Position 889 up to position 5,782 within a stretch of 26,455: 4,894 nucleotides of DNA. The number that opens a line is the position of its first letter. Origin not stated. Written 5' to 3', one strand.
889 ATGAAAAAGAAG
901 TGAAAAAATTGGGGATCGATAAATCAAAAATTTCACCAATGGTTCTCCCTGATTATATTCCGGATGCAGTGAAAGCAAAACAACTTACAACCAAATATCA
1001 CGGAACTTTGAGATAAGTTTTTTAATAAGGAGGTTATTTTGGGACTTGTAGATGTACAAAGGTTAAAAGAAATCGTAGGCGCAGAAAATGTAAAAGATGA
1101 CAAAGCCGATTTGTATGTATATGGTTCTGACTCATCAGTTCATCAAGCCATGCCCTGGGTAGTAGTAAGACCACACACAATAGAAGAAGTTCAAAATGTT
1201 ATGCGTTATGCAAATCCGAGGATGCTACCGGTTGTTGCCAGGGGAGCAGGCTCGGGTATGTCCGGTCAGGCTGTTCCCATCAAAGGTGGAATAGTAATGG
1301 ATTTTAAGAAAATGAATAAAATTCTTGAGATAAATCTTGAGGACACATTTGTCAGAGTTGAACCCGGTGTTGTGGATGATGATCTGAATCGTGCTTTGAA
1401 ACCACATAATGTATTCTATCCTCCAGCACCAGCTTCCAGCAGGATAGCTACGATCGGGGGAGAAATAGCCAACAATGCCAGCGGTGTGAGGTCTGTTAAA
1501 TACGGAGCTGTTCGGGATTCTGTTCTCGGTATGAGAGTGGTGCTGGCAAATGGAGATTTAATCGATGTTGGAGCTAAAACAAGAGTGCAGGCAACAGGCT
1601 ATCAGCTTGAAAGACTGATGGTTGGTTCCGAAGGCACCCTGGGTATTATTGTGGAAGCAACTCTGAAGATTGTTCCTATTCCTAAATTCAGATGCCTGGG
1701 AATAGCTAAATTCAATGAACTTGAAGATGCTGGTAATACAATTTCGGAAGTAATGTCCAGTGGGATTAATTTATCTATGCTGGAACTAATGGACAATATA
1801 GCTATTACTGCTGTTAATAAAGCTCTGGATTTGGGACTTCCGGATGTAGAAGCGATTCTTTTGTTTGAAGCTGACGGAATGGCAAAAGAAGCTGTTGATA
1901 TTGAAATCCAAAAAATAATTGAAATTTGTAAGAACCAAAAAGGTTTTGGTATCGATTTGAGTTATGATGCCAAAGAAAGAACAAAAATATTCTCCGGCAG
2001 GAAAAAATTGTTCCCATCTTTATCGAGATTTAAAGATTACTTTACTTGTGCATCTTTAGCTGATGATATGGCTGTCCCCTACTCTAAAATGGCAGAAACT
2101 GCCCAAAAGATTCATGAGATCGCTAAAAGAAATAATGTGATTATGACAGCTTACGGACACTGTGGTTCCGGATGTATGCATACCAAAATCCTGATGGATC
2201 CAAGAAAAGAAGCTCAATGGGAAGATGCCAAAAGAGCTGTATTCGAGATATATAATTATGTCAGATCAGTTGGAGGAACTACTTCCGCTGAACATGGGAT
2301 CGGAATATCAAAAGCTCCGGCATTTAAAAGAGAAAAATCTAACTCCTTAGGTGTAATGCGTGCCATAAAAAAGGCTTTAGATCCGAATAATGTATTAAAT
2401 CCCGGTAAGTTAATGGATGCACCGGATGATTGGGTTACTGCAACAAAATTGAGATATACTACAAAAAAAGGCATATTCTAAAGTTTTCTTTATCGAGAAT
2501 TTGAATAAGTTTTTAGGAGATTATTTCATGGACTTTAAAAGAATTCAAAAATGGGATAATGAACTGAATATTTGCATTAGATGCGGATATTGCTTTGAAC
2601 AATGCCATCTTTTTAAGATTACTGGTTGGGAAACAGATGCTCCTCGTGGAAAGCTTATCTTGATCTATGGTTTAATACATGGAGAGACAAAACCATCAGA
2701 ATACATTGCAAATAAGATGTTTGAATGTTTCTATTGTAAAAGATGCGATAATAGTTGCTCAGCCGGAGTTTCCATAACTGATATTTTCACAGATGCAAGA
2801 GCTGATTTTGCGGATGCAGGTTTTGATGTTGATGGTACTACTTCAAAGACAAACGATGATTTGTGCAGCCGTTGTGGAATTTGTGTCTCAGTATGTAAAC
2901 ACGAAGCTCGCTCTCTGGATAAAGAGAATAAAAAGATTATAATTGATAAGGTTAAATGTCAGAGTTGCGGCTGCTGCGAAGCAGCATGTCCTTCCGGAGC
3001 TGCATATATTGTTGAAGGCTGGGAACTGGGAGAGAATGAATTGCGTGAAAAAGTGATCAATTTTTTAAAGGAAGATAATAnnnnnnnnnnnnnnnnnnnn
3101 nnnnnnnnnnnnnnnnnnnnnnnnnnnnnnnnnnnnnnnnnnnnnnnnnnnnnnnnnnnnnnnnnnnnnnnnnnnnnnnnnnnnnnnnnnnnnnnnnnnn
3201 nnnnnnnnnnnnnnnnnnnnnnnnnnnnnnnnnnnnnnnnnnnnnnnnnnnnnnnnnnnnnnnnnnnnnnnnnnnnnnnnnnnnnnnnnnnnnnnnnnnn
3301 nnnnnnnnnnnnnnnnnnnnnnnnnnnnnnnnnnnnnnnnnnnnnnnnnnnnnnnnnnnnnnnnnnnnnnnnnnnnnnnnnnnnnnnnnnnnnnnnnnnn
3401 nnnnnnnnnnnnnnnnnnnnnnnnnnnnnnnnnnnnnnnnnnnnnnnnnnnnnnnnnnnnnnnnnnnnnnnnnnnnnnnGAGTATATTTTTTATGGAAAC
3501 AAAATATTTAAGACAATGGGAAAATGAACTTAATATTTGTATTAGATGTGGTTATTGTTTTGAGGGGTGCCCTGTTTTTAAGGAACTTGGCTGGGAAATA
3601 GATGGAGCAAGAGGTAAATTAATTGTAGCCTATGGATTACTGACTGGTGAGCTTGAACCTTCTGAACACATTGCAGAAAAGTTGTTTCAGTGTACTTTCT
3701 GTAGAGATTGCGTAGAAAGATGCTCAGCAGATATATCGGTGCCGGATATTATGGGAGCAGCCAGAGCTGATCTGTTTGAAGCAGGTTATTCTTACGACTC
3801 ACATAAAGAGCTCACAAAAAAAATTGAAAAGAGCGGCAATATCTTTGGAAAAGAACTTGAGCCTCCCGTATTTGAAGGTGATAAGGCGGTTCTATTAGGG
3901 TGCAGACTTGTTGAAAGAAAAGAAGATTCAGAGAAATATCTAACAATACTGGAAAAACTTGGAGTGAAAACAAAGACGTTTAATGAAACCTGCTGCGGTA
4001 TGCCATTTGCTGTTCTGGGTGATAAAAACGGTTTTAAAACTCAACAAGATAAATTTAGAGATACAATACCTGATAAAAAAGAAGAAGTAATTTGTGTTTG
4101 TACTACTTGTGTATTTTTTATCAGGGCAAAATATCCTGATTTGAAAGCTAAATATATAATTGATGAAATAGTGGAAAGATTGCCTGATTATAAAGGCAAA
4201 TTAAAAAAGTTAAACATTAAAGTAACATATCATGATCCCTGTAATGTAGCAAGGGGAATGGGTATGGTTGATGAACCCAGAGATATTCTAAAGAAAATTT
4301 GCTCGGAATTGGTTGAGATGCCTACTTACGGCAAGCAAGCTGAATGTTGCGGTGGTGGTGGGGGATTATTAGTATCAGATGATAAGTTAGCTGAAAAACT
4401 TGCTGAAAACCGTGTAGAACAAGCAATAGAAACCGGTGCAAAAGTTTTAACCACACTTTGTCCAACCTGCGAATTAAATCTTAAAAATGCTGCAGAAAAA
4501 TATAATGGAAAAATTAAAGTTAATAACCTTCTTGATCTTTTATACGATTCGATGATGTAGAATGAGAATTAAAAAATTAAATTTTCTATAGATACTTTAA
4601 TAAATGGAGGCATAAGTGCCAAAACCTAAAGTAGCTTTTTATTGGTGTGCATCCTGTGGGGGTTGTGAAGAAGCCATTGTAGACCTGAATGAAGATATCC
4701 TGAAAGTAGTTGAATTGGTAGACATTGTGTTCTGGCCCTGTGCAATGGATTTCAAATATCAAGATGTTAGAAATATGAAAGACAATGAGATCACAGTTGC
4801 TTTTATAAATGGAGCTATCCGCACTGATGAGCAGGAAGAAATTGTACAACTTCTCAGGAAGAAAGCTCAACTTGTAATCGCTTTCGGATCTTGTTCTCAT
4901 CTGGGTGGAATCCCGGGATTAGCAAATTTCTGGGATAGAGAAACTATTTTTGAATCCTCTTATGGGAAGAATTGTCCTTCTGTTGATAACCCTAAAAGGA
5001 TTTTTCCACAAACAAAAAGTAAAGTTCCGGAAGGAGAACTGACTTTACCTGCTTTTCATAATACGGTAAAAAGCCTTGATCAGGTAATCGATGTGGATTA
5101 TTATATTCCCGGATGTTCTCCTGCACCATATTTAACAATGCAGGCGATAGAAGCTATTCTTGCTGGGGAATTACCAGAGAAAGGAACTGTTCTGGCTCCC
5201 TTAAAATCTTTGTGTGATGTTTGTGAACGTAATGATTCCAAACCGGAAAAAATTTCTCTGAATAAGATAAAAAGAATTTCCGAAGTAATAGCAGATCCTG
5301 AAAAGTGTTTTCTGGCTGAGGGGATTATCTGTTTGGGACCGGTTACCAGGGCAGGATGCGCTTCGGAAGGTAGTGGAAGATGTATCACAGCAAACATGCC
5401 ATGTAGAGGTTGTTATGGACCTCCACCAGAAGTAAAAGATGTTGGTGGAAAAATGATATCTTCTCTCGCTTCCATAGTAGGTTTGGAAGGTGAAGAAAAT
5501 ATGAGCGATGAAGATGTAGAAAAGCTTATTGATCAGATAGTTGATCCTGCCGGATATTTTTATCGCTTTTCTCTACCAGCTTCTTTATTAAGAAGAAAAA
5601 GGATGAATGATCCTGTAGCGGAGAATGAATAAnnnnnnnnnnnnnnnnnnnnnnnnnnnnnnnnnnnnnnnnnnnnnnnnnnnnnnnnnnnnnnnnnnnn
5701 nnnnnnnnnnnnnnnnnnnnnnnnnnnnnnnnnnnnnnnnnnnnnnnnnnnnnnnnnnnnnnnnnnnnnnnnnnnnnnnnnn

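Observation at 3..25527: Near-complete TCA cluster with citrate synthase, no ATP citrate lyase, linked to an H2-oxidising module: candidate H2-driven reversed (roTCA-type) cycle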

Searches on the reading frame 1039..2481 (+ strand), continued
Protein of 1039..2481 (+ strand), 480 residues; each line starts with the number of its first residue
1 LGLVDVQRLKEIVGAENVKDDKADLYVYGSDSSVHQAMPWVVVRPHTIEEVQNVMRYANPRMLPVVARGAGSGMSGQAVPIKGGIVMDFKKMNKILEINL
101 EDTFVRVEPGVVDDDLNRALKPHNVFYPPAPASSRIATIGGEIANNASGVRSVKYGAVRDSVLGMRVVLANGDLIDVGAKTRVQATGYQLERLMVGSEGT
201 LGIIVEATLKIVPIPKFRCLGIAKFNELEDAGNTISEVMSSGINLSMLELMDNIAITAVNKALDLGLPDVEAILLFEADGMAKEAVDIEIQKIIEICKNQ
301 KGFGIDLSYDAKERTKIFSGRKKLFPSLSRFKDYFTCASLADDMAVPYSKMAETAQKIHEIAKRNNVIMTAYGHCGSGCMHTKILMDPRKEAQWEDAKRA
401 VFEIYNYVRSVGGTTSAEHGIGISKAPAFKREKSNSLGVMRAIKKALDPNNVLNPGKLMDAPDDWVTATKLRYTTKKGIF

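Call 57: search_protein_families(library=ncbifam, proteins=[L019:13114-15024:+, L019:2973-4766:+, L019:1153-2301:+], max_evalue=0.000001)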
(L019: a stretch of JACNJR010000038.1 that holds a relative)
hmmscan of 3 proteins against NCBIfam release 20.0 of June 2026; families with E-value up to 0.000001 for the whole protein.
L019:13114-15024:+ (636 aa): 1 family
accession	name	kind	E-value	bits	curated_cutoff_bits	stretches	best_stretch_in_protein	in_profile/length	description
NF003253.0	PRK04210.1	equivalog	1.4e-141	472.9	504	1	14-617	7-610/612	phosphoenolpyruvate carboxykinase (GTP)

L019:2973-4766:+ (597 aa): 18 families
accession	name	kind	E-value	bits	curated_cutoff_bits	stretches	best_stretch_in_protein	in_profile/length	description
NF040770.1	hetero_SS_HdrA2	exception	5.4e-241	801.9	1100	1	1-585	199-776/777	CoB-CoM heterodisulfide reductase HdrA2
NF041778.1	hetero_SS_HdrA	equivalog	4.6e-143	477.8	1400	1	1-518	206-715/771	ferredoxin:CoB-CoM heterodisulfide reductase subunit HdrA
NF041891.1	hdrA_Methbact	equivalog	1.7e-136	456.4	1300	1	4-582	200-760/762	ferredoxin:CoB-CoM heterodisulfide reductase subunit HdrA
NF045873.1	F420_non_VhuD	exception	3e-28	98.6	215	1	458-576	3-121/132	F420-non-reducing hydrogenase iron-sulfur subunit VhuD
TIGR02179.1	PorD_KorD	subfamily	1.6e-11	44.1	60.05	1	381-436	22-75/78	2-oxoacid:acceptor oxidoreductase, delta subunit, pyruvate/2-ketoisovalerate family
NF043039.1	HgcAB_like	equivalog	7.8e-10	38.9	285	1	374-434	290-350/350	HgcAB-like fusion protein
TIGR02700.1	flavo_MJ0208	hypoth_equivalog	2.2e-09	37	251.35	1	376-436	140-197/234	dihydromethanopterin reductase (acceptor)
TIGR01944.1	rnfB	subfamily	2.7e-09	36.8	68.7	1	368-442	97-169/190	RnfABCDGE type electron transport complex subunit B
NF007202.0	PRK09623.1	equivalog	8.6e-09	35.7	166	1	344-437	11-102/105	3-methyl-2-oxobutanoate dehydrogenase subunit delta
NF042909.1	FMH_DH_FwdF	exception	3.9e-08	32.8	375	1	366-465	208-303/336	tungsten-dependent formylmethanofuran dehydrogenase subunit FwdF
NF038196.1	ferrodoxin_EFR1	subfamily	8e-08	32.6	75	1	375-438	176-234/242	EFR1 family ferrodoxin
NF005504.0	PRK07118.1-3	equivalog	1e-07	31.6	437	0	378-437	165-240/293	Fe-S cluster domain-containing protein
TIGR03336.1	IOR_alpha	equivalog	1e-07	30.7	650.9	0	360-433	526-595/595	indolepyruvate ferredoxin oxidoreductase subunit alpha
NF040864.1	HgcB_ferredoxin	equivalog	1.5e-07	31.1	99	1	378-438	8-66/93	mercury methylation ferredoxin HgcB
NF043069.1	T4HPD_activ_SAM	equivalog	2.7e-07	30.2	425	0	381-444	48-110/299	trans-4-hydroxy-L-proline dehydratase activase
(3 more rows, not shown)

L019:1153-2301:+ (382 aa): 15 families
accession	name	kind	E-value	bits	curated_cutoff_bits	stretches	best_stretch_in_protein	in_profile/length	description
NF004898.0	PRK06259.1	equivalog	5.8e-42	143.9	385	1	11-378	131-485/488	fumarate reductase (CoM/CoB) subunit TfrB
NF045670.1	quin_L_LdhH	equivalog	2.5e-35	122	800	1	158-362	483-694/706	L-lactate dehydrogenase (quinone) large subunit LdhH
NF008369.0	PRK11168.1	equivalog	3e-29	102.1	278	2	129-354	163-381/401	anaerobic glycerol-3-phosphate dehydrogenase subunit C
TIGR03379.1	glycerol3P_GlpC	equivalog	4e-24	85.1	279.9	2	156-354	176-378/397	anaerobic glycerol-3-phosphate dehydrogenase subunit GlpC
NF045663.1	diclust_near_Sec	equivalog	1.4e-21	76.4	530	1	18-353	310-618/759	pyridine nucleotide-disulfide oxidoreductase/dicluster-binding protein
NF008434.0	PRK11274.1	equivalog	2.8e-17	62.8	333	1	161-356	187-391/409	glycolate oxidase subunit GlcF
TIGR03290.1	CoB_CoM_SS_C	equivalog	5.5e-16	58.8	160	1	15-96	3-83/144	CoB--CoM heterodisulfide reductase subunit C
NF045724.1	ferredox_TmcB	equivalog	6.6e-15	54.6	735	1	186-350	230-401/430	electron transfer complex ferredoxin TmcB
NF041890.1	hdrC_Methbact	equivalog_domain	1.5e-14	54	270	1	8-94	23-107/192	ferredoxin:CoB-CoM heterodisulfide reductase subunit HdrC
NF041779.1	hetero_SS_HdrC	equivalog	7e-13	48.5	350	1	12-89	29-104/198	ferredoxin:CoB-CoM heterodisulfide reductase subunit HdrC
NF045796.1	DsrK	equivalog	2.6e-12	46.1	400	1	165-357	216-420/453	sulfate reduction electron transfer complex DsrMKJOP subunit DsrK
NF045711.1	sulf_resp_HmcF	equivalog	3.6e-09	35.9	750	1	189-350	252-422/457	sulfate respiration complex iron-sulfur protein HmcF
NF038018.1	qmoC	equivalog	4.2e-09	36.3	300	1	15-97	19-100/360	quinone-interacting membrane-bound oxidoreductase complex subunit QmoC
TIGR01945.1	rnfC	subfamily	8.7e-07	27.8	245.95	0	8-90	357-433/435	RnfABCDGE type electron transport complex subunit C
NF009226.0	PRK12576.1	equivalog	9.8e-07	28.4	344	0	15-130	155-277/317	succinate dehydrogenase/fumarate reductase iron-sulfur subunit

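Call 61: search_solved_structures(query=window:1039-2481:+, max_evalue=1e-30)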
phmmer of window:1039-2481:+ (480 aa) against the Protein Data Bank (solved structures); distinct sequences matched with E-value up to 1e-30: 6.
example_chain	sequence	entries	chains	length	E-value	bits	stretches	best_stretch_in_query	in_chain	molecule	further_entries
9qgz_A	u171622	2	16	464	8.1e-80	271.8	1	6-459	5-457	Glycolate oxidase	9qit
7qh2_C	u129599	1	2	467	6e-78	265.6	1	5-458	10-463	Lactate dehydrogenase (NAD(+),ferredoxin) subunit LctD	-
8jdc_A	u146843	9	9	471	9.2e-62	212.3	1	6-458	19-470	Probable D-lactate dehydrogenase, mitochondrial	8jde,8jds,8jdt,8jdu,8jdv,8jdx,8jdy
8jdb_A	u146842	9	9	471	2.2e-60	207.7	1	6-458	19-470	Probable D-lactate dehydrogenase, mitochondrial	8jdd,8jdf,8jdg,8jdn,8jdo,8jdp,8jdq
3pm9_A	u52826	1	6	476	5.6e-47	163.5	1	7-458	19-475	Putative oxidoreductase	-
6lpn_A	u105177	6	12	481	1.6e-45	158.7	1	40-459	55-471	D-2-hydroxyglutarate dehydrogenase, mitochondrial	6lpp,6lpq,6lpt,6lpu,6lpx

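Call 80: search_protein_families(library=ncbifam, proteins=[L106:11-877:+], max_evalue=1e-20)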
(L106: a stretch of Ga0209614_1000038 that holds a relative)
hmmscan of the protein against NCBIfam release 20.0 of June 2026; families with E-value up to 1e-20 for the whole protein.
L106:11-877:+ (289 aa): 4 families
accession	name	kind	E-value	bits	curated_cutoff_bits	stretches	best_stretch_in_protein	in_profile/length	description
NF052593.1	NPN_racem_MAR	equivalog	6.1e-82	275.4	500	1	1-275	139-414/415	nickel-dependent malate racemase, LarAH6 family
NF052595.1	NPN_LarAH5_MAR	equivalog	7.2e-60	203.1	462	1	1-274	139-413/415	nickel-dependent malate racemase, LarAH5 family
NF052525.1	NPN_LarAH10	equivalog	2e-57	194.8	540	1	1-274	143-425/426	NPN-dependent 2-hydroxyacid racemase, LarAH10 family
NF033504.2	Ni_dep_LarA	equivalog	4.8e-52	177.1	460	1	2-274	143-420/422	nickel-dependent lactate racemase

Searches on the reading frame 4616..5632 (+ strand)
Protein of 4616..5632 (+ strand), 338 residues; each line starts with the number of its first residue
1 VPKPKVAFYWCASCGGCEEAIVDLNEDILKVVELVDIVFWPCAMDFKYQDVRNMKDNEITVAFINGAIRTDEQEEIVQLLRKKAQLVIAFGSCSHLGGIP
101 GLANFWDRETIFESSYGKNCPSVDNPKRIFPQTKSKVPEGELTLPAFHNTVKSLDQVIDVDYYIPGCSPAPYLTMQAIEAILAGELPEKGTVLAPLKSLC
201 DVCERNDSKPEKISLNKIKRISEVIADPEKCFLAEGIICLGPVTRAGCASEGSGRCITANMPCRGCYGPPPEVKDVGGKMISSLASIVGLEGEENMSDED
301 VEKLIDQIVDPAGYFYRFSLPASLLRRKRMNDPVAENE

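Call 3: search_protein_families(library=ncbifam, proteins=[window:4616-5632:+])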
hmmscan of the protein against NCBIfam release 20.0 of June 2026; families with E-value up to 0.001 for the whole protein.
window:4616-5632:+ (338 aa): 11 families
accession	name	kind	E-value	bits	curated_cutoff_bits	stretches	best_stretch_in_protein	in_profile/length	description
NF045875.1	F420_non_VhuG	exception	3e-55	187.5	450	1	3-328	4-284/286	F420-non-reducing hydrogenase subunit VhuG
NF040836.1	sulfhyd_HydD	equivalog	5.3e-20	71.7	500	1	4-189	6-161/261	NADPH-dependent hydrogenase/sulfhydrogenase 1 subunit delta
TIGR03294.1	FrhG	equivalog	1.9e-17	63.8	245.5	2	4-99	2-93/228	coenzyme F420 hydrogenase subunit gamma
NF040831.1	sulfhyd_ShyD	equivalog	2.2e-14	53.7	460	2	7-120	4-109/240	NAD(P)-dependent hydrogenase/sulfhydrogenase 2 subunit delta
NF005012.1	PRK06411.1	subfamily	5.7e-08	32.5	116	1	148-180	121-153/166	NADH-quinone oxidoreductase subunit NuoB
TIGR01957.1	nuoB_fam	subfamily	6.7e-07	29.3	142.7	1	148-178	105-135/145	NADH-quinone oxidoreductase subunit B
NF011392.0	PRK14817.1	equivalog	7.6e-06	25.7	271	0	149-178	124-153/182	NADH-quinone oxidoreductase subunit B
NF011393.0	PRK14818.1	equivalog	1.5e-05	24.6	255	0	150-172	120-142/173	NADH dehydrogenase subunit B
NF011388.0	PRK14813.1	equivalog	5.6e-05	23.1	294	0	149-172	117-140/189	NADH dehydrogenase subunit B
NF011395.0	PRK14820.1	equivalog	0.0004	20.2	263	0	151-178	123-150/180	NADH-quinone oxidoreductase subunit B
NF011391.0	PRK14816.1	equivalog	0.00098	18.7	283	0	148-172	140-164/196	NADH-quinone oxidoreductase subunit B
